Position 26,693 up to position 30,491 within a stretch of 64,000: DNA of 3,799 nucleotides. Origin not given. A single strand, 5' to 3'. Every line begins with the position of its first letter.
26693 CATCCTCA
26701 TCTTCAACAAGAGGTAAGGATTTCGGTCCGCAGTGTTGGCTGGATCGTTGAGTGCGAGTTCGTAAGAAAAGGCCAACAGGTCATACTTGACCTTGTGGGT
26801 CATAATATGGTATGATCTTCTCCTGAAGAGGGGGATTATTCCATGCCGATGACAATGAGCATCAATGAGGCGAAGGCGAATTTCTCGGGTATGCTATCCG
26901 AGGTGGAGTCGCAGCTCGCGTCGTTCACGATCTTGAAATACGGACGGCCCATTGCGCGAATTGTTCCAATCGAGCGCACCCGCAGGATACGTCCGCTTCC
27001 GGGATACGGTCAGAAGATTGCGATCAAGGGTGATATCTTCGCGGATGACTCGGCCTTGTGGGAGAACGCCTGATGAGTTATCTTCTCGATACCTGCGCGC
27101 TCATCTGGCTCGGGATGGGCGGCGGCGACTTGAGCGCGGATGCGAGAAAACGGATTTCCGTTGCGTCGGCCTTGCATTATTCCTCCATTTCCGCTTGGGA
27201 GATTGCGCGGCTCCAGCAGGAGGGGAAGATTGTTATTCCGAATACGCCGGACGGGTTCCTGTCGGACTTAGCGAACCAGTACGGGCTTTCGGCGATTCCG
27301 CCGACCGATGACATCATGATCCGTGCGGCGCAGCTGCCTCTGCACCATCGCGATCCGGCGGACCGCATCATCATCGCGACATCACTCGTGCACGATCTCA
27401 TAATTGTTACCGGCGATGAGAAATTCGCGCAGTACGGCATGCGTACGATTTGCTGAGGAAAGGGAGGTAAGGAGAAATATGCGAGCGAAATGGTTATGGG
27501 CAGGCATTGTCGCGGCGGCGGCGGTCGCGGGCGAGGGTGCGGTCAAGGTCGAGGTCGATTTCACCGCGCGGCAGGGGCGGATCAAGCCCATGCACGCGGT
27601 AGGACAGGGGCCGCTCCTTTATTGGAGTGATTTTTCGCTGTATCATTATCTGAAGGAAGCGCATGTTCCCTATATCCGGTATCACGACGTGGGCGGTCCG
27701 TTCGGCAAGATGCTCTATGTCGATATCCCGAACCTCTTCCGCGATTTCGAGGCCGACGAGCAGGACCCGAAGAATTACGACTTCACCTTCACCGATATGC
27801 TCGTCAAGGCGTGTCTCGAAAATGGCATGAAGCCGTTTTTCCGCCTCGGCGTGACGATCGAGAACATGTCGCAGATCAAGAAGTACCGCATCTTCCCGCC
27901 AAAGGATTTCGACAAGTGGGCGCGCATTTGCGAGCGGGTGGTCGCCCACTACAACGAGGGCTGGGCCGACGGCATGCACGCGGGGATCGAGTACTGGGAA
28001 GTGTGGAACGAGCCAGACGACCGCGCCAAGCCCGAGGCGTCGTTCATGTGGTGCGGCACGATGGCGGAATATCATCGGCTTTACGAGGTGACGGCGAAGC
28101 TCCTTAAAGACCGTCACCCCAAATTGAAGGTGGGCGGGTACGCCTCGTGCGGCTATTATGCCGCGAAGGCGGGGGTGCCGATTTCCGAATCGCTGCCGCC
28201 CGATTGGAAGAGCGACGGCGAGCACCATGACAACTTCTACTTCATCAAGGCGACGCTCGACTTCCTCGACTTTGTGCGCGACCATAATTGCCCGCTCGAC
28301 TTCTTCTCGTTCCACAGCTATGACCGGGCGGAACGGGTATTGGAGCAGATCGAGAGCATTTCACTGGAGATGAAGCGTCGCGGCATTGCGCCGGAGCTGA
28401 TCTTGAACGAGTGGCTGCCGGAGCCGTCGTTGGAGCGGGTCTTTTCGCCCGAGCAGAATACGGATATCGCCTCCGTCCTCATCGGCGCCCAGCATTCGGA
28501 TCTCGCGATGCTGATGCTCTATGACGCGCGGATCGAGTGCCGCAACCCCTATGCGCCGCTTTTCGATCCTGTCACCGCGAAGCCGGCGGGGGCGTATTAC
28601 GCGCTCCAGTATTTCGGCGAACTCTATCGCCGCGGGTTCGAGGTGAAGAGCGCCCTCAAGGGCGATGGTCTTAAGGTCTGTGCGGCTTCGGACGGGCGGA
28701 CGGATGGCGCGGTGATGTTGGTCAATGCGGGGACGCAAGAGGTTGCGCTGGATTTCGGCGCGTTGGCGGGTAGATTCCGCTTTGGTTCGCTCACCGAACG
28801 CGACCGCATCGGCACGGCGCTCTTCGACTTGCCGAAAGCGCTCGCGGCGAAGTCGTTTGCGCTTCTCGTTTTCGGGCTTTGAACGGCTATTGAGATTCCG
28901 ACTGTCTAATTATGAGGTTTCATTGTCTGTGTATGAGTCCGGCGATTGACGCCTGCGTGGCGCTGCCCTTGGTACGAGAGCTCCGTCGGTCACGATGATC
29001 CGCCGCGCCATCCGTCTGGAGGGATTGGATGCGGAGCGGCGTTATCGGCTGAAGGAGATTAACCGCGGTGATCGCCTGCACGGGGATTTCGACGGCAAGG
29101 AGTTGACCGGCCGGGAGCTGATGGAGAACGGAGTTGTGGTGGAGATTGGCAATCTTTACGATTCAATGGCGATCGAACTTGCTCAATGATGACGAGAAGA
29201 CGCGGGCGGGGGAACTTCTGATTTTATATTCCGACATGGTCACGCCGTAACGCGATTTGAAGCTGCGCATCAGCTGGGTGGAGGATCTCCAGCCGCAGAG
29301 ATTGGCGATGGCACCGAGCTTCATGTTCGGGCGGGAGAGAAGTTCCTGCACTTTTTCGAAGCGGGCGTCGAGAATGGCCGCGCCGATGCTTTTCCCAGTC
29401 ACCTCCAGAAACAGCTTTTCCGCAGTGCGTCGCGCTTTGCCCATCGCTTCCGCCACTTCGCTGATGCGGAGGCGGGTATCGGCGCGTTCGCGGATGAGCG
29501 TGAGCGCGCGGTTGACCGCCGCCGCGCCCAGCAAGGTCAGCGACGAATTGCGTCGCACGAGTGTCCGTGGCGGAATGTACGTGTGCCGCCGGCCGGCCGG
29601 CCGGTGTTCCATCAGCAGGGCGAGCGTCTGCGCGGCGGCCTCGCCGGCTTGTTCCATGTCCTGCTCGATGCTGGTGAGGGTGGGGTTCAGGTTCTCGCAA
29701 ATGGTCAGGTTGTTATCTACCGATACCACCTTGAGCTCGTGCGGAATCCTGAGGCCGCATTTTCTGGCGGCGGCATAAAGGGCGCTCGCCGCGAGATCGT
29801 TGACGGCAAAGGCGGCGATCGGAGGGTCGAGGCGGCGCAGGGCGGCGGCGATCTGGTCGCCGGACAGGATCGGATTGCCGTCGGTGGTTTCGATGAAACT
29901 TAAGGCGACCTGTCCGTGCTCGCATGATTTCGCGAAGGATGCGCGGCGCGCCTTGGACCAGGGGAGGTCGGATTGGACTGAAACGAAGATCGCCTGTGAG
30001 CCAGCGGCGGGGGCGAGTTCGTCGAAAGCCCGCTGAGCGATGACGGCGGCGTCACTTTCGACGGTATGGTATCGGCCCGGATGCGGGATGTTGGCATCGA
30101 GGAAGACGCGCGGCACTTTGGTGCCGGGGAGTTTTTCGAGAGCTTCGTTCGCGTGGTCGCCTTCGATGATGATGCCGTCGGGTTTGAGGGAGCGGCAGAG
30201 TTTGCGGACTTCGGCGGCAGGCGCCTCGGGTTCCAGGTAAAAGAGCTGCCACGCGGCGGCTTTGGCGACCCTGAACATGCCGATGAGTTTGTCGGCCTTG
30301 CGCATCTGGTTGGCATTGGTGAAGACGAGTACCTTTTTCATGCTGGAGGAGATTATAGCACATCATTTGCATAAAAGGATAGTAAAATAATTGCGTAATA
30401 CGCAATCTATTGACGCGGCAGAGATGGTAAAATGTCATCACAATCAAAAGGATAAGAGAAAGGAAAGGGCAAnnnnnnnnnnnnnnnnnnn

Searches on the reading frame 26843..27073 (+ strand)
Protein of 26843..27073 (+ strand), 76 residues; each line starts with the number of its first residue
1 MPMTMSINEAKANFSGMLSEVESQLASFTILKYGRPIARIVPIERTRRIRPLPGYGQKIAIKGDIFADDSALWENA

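Call 48: search_protein_families(library=pfam, proteins=[window:26843-27073:+], max_evalue=0.001)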
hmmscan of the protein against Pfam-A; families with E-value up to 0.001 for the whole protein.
window:26843-27073:+ (76 aa): 1 family
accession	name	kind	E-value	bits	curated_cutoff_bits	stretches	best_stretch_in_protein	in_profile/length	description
PF02604.26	PhdYeFM_antitox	-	5.6e-06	26.5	29.8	1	4-49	3-48/74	Antitoxin Phd_YefM, type II toxin-antitoxin system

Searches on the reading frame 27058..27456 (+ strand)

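Call 48: search_protein_families(library=pfam, proteins=[window:27058-27456:+], max_evalue=0.001)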
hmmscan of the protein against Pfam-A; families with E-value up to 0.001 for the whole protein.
window:27058-27456:+ (132 aa): 2 families
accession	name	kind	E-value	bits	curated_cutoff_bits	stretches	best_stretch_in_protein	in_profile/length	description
PF01850.27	PIN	-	1.1e-14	55.6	23.6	1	8-126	1-117/120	PIN domain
PF10130.15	PIN_2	-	4.2e-05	24.2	22.4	1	88-130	80-122/133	PIN domain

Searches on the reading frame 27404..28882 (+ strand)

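Call 48: search_protein_families(library=pfam, proteins=[window:27404-28882:+], max_evalue=0.001)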
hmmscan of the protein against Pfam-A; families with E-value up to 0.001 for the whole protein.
window:27404-28882:+ (492 aa): 1 family
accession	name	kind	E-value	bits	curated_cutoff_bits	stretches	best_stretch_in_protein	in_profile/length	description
PF01229.23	Glyco_hydro_39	-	4.8e-20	72.3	26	1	107-309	60-229/472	Glycosyl hydrolases family 39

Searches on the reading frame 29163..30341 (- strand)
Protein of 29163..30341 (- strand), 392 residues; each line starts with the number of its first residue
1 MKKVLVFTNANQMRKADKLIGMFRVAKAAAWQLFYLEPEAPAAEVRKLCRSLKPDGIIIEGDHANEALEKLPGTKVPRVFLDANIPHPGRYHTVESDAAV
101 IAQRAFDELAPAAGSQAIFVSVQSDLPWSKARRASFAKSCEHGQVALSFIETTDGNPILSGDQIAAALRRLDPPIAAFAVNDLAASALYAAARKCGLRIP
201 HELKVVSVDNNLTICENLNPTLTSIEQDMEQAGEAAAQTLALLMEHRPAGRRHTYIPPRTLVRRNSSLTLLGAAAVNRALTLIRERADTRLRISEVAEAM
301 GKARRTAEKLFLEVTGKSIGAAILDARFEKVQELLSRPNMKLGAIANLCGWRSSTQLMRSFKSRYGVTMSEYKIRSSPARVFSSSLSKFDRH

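Call 48: search_protein_families(library=pfam, proteins=[window:29163-30341:-], max_evalue=0.001)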
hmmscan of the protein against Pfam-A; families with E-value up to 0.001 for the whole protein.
window:29163-30341:- (392 aa): 4 families
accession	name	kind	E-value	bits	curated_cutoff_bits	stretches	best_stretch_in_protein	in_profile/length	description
PF13377.12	Peripla_BP_3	-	1.5e-25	90.7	26.5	1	121-267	16-167/167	Periplasmic binding protein-like domain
PF12833.13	HTH_18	-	7.7e-13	49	33.6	1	297-373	2-78/80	Helix-turn-helix domain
PF00165.29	HTH_AraC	-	1.1e-09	38.6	26.6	1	339-372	8-40/42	Bacterial regulatory helix-turn-helix proteins, AraC family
PF13407.12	Peripla_BP_4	-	5.8e-09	36.3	35.1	1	25-245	23-255/258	Periplasmic binding protein domain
